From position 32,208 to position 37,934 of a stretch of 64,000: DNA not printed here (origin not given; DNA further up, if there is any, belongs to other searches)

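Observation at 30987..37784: Putative cohesin-dockerin surface assembly operon with a giant Fn3/Ig-repeat protein, outside a cellulolytic context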

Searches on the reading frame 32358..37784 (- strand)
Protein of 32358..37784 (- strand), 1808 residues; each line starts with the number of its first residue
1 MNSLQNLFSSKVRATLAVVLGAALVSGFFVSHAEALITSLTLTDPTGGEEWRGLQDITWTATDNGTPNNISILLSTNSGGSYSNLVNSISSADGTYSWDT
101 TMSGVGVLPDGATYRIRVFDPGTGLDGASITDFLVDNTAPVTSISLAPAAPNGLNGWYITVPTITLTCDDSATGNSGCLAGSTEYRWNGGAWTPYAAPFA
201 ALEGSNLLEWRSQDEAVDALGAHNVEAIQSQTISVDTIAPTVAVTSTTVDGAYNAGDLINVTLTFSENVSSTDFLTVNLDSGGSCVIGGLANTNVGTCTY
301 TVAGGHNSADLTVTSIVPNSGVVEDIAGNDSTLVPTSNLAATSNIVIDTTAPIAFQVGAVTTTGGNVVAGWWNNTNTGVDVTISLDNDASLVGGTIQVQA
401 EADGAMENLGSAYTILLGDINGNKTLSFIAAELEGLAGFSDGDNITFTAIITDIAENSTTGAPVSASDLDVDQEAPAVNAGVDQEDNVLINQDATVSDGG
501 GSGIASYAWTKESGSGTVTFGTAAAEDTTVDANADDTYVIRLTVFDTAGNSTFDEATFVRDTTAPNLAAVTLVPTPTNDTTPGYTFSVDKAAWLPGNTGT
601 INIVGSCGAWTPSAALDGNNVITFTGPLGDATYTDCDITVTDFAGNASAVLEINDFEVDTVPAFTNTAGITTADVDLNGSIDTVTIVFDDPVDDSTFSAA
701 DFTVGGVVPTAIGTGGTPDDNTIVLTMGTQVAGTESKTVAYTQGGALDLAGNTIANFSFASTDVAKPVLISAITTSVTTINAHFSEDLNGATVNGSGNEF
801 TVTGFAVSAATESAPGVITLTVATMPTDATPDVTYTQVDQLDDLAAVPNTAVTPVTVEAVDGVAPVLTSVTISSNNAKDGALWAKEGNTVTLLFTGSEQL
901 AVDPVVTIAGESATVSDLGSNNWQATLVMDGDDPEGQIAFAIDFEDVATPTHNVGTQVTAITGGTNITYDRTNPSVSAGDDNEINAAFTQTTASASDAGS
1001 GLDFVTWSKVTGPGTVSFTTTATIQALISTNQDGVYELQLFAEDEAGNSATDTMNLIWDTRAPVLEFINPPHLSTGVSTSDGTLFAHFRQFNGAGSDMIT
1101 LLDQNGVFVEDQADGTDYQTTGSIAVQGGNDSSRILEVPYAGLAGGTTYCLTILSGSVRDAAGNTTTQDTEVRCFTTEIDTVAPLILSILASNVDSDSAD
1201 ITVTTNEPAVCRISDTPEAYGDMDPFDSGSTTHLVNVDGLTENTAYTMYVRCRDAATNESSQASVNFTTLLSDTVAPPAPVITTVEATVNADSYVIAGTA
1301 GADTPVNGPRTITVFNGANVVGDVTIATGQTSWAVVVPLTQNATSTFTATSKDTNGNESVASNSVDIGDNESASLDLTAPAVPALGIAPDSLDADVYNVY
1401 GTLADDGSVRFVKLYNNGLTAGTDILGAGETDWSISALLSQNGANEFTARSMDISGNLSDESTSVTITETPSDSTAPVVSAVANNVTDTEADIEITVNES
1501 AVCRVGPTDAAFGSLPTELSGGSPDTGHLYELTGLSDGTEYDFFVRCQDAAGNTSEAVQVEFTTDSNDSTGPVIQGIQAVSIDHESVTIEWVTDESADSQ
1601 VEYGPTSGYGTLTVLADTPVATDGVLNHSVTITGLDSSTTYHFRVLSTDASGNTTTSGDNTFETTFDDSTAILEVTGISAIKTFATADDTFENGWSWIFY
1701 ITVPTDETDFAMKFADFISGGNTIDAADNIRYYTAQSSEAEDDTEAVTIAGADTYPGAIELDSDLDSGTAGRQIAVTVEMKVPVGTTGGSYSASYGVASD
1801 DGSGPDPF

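Call 3: search_protein_families(library=pfam, proteins=[window:32358-37784:-], max_evalue=1)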
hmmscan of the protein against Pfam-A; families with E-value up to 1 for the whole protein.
window:32358-37784:- (1808 aa): 15 families
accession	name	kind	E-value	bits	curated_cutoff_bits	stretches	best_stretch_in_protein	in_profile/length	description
PF16656.11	Pur_ac_phosph_N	-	6.6e-14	52.7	30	2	1581-1664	10-93/93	Purple acid Phosphatase, N-terminal domain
PF22352.2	K319L-like_PKD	-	8.8e-13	48.5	27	2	494-556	18-80/84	K319L-like, PKD domain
PF00041.27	fn3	-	5.5e-10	39.8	25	1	1575-1657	4-78/84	Fibronectin type III domain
PF25059.1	FN3_DSCAM-DSCAML_C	-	4.7e-06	27.3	39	0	1530-1564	47-81/89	DSCAM/DSCAML C-terminal Fn3-like domain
PF25788.1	Ig_Rha78A_N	-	0.0014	19.3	27.4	0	1619-1665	55-102/105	Rha78A-like, N-terminal immunoglobulin domain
PF15418.12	DUF4625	-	0.0017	19.1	27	0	1031-1055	103-127/131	Domain of unknown function (DUF4625)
PF25077.1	DUF7800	-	0.0032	18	27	1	1192-1256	11-75/89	Domain of unknown function (DUF7800)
PF19077.6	Big_13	-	0.0065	17.4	27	3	577-660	24-102/102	Bacterial Ig-like domain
PF17425.8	Arylsulfotran_N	-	0.034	14.7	24.2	1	1182-1265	9-83/88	Arylsulfotransferase Ig-like domain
PF07495.19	Y_Y_Y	-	0.063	13.6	26.6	0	1025-1053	29-57/65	Y_Y_Y domain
PF16323.11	DUF4959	-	0.077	13.8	32.9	0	1532-1563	74-105/106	Domain of unknown function (DUF4959)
PF13754.12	Big_3_4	-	0.098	13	27.3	0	1030-1050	30-50/106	Domain of unknown function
PF10907.13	DUF2749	-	0.18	12.3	25.5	0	1319-1355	10-46/72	Protein of unknown function (DUF2749)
PF12245.14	Big_3_2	-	0.2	12.3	23.3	1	464-552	23-111/122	Bacterial Ig-like domain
PF18565.7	Glyco_hydro2_C5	-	0.73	10.2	32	0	524-555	4-35/103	Glycoside hydrolase family 2 C-terminal domain 5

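Call 4: search_protein_families(library=ncbifam, proteins=[window:32358-37784:-], max_evalue=1)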
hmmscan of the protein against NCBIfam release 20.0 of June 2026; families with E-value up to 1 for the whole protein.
window:32358-37784:- (1808 aa): 3 families
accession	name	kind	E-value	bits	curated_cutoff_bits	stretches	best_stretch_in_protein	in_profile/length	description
NF041611.1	exoglucan_CbhB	equivalog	7.6e-15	54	1950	4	1370-1571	696-893/997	exoglucanase CbhB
NF047446.1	barrel_OmpL47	domain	2.3e-10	40.8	40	3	182-216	20-55/68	OmpL47-type beta-barrel domain-containing protein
NF045522.1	MXAN_2561_fam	equivalog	2.1e-06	27.4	150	3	1195-1264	191-252/304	MXAN_2561 family MXYO-CTERM-anchored protein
